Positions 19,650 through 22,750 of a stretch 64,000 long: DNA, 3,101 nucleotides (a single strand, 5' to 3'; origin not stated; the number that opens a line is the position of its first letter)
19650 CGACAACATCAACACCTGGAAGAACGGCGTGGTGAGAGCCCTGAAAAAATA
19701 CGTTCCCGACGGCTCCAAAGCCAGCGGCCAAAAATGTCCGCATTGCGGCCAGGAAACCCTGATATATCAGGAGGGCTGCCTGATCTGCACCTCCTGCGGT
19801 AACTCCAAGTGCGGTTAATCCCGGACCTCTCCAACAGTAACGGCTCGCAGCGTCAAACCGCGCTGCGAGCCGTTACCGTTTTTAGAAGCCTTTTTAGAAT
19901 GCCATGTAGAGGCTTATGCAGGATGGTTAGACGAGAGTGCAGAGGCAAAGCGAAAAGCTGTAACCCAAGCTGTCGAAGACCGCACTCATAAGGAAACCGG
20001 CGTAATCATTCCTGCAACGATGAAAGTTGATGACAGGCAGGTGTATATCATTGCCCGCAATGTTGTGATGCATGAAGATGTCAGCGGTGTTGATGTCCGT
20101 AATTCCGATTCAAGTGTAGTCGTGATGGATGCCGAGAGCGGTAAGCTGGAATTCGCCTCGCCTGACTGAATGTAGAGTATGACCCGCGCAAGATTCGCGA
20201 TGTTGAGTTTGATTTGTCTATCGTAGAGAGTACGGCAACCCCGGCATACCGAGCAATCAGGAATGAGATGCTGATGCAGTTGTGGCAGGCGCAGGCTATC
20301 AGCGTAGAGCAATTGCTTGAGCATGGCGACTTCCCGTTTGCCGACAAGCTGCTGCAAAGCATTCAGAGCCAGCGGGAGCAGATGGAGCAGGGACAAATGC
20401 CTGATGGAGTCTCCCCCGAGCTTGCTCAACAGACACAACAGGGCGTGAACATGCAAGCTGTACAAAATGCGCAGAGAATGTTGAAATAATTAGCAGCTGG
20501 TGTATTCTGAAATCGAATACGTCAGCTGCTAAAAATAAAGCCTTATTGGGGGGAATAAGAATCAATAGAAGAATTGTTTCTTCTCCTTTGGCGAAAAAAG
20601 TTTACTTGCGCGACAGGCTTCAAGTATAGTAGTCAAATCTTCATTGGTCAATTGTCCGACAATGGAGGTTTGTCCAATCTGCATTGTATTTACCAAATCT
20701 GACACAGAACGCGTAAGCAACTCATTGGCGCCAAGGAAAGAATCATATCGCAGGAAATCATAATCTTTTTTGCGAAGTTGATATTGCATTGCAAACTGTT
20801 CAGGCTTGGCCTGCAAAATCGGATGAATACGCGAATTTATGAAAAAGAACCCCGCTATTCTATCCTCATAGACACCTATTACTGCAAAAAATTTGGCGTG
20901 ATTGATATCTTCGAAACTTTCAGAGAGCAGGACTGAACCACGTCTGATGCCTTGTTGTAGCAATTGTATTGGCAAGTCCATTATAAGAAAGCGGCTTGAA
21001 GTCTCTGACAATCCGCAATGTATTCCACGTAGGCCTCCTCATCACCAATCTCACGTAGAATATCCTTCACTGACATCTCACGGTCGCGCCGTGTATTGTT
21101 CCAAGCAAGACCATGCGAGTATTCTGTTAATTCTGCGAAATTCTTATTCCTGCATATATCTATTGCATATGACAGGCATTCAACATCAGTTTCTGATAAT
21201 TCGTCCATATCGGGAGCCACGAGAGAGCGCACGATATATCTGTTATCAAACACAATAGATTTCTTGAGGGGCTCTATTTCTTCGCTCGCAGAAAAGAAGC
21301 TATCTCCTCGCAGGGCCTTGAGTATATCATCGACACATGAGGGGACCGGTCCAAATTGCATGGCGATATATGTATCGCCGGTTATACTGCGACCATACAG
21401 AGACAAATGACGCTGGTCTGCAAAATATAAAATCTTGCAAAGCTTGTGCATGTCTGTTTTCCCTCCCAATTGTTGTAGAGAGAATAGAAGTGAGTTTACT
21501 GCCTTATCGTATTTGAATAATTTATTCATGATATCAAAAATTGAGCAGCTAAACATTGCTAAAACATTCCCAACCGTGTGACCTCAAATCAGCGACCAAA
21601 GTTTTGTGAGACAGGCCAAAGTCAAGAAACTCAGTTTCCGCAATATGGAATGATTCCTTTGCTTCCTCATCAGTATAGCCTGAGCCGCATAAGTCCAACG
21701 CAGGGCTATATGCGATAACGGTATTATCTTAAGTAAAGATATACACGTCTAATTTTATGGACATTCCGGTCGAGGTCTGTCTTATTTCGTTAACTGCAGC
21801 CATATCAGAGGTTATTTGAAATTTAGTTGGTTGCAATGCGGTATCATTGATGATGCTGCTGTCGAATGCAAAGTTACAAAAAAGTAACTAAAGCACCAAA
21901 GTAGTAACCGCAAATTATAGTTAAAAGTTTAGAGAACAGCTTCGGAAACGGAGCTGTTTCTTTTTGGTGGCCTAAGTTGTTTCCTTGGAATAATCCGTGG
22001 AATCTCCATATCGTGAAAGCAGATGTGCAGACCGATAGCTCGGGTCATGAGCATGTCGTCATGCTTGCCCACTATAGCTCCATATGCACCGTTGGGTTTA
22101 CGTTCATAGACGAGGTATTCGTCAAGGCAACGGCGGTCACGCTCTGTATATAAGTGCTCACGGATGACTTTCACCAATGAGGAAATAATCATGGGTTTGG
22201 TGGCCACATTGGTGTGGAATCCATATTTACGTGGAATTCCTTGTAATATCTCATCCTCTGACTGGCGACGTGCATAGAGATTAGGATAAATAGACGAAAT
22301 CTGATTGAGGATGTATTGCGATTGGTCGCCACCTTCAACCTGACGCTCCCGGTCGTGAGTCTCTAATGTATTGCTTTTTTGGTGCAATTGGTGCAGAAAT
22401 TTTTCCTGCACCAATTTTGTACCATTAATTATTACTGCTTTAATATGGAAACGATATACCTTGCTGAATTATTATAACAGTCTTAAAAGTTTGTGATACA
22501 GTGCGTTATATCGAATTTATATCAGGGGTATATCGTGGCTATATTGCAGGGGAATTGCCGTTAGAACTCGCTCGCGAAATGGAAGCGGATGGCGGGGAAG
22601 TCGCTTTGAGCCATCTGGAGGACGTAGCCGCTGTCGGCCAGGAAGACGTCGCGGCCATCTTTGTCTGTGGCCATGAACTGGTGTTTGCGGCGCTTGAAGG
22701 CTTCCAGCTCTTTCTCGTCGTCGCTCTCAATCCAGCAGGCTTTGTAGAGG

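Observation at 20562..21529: Panacea (SocA/DUF4065) antitoxin translationally coupled to an unassigned 139-aa partner: candidate new PanT toxin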

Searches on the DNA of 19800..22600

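Call 71: search_rna_families(source=window, start=19800, end=22600, threshold=evalue, max_evalue=1)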
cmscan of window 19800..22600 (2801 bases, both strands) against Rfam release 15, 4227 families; matches with E-value up to 1: 4.
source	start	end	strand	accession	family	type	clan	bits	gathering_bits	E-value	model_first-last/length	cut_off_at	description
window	21916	21966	+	RF02838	Ref55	Gene; sRNA;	-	26.2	43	0.86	1-54/54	no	Enterococcus sRNA 55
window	19822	19893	-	RF00780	MIR477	Gene; miRNA;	-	21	65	0.34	1-99/99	no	MIR477 microRNA precursor family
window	20487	20533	-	RF00837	mir-251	Gene; miRNA;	CL00135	20.8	45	0.55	1-61/61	no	microRNA mir-251 microRNA precursor family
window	20490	20532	+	RF03596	mir-5880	Gene; miRNA;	-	20.5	97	0.89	19-61/79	no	mir-5880 microRNA precursor family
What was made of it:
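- Tried and rejected: It gave only chance-level hits on the hairpins (call 71).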

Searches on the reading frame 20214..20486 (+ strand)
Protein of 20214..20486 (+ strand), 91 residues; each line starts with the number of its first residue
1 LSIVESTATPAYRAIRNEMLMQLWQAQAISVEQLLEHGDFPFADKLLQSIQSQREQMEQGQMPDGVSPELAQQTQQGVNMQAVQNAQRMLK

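Call 5: search_protein_families(library=pfam, proteins=[window:20214-20486:+], max_evalue=1)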
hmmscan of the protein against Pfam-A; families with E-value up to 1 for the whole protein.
window:20214-20486:+ (91 aa): 3 families
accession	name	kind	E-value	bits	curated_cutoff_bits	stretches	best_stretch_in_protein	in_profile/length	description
PF18915.5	DUF5667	-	0.015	16.1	27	1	30-87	43-93/99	Domain of unknown function (DUF5667)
PF08701.16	GN3L_Grn1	-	0.12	12.9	22.3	1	40-61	42-63/77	GNL3L/Grn1 putative GTPase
PF08220.18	HTH_DeoR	-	0.29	11.4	21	1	17-37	3-23/57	DeoR-like helix-turn-helix domain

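Call 7: search_protein_families(library=phrogs, proteins=[window:20214-20486:+], max_evalue=1)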
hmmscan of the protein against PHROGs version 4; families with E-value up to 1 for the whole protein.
window:20214-20486:+ (91 aa): 1 family
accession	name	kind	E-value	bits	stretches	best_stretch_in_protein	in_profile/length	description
phrog_156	-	head and packaging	5.6e-07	29.3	1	3-87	507-601/681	portal protein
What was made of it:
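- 20172..20483 (+): 3' remnant of a phage portal gene: only residues 551-654 of a 655-aa P22-type portal survive. PHROG 156 (portal) at 5.6e-7 (call 7).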
